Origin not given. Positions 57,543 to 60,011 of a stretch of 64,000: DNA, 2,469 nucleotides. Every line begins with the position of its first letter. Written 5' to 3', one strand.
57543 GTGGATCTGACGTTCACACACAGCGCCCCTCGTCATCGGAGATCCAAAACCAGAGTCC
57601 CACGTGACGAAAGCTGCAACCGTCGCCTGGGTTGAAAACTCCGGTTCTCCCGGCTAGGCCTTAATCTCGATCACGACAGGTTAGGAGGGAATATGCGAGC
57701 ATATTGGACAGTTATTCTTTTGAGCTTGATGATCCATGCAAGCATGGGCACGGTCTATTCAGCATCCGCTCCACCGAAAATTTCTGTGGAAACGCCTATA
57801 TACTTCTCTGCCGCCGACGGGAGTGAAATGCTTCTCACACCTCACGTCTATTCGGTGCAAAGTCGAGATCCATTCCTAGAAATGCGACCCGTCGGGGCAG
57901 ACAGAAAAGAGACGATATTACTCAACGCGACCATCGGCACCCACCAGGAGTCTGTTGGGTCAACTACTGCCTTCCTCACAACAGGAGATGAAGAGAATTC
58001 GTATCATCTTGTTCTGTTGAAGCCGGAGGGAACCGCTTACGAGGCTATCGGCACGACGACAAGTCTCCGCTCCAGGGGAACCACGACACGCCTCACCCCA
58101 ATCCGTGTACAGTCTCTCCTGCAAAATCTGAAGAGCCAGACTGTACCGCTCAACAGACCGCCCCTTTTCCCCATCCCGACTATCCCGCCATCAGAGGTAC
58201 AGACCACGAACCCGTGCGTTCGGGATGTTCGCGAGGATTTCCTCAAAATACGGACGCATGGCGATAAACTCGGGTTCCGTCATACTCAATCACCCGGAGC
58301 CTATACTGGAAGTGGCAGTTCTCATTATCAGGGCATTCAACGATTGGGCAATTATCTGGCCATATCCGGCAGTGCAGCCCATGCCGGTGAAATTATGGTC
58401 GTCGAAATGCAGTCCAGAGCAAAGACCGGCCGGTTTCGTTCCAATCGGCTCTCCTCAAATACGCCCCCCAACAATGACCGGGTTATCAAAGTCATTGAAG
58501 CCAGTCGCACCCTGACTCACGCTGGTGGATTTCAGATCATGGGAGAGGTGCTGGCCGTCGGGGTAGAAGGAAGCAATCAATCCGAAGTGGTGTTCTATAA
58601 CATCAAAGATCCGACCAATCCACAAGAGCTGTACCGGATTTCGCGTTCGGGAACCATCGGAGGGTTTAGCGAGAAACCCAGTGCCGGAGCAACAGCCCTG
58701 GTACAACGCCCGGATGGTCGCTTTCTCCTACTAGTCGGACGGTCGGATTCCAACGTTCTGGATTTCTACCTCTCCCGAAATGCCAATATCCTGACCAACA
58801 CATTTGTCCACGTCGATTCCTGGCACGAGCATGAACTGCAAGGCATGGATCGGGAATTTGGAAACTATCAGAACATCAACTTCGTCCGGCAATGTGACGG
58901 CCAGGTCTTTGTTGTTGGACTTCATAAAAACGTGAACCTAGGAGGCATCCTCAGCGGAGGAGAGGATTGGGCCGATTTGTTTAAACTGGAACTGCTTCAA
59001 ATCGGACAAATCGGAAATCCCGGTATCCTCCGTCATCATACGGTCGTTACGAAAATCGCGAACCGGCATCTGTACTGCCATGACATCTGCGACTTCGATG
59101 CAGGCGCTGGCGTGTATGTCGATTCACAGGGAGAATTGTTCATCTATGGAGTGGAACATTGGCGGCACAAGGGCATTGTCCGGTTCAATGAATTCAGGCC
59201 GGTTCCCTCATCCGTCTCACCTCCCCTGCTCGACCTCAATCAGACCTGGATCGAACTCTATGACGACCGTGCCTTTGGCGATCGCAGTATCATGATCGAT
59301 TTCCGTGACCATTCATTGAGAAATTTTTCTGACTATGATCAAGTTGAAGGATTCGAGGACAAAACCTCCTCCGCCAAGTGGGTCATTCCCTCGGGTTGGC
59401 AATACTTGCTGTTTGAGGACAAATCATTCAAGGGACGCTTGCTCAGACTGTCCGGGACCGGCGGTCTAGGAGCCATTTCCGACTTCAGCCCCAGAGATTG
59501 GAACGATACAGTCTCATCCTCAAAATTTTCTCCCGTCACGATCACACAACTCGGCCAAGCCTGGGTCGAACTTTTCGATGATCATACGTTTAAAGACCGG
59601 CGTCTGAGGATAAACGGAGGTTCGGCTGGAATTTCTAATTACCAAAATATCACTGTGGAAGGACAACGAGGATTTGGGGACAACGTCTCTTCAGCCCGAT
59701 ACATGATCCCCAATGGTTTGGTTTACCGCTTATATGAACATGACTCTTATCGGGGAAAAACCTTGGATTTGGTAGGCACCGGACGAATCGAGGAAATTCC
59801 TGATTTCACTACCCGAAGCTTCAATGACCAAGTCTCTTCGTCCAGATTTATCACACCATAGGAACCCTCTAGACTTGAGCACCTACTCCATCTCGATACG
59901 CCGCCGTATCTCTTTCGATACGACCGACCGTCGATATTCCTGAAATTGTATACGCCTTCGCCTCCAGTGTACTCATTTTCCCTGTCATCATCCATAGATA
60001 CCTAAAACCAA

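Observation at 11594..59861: One ~100-aa N-terminal module heads 11 otherwise unrelated secreted proteins (12 copies)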

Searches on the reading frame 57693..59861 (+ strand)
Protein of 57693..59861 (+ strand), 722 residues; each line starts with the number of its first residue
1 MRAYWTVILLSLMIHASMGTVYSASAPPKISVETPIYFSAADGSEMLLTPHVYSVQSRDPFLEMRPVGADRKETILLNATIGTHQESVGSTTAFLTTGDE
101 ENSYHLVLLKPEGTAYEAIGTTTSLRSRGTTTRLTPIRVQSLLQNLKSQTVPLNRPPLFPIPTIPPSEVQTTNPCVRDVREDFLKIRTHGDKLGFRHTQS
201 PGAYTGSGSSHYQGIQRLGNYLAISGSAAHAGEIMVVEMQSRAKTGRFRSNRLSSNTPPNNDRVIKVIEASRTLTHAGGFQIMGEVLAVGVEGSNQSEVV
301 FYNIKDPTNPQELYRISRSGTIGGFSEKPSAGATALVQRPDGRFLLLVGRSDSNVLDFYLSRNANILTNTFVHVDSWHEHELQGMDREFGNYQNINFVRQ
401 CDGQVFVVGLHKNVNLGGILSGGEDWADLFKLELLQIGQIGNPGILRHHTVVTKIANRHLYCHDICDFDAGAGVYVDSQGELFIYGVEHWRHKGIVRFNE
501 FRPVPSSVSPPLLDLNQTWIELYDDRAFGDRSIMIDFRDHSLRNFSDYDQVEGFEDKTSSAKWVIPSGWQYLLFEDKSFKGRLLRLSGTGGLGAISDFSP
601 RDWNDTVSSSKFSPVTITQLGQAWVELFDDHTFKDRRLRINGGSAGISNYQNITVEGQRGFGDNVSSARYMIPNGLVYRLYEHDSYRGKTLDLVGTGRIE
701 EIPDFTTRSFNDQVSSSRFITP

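Call 6: search_protein_families(library=ncbifam, proteins=[window:57693-59861:+], max_evalue=0.01)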
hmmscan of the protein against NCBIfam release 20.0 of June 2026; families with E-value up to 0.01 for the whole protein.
window:57693-59861:+ (722 aa): 0 families

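Call 9: search_protein_families(library=pfam, proteins=[window:57693-59861:+], max_evalue=0.01)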
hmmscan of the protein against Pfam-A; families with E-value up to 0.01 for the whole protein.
window:57693-59861:+ (722 aa): 1 family
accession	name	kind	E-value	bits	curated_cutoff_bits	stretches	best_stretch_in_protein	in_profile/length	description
PF00030.24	Crystall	-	0.0022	18.5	25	0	659-720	27-82/82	Beta/Gamma crystallin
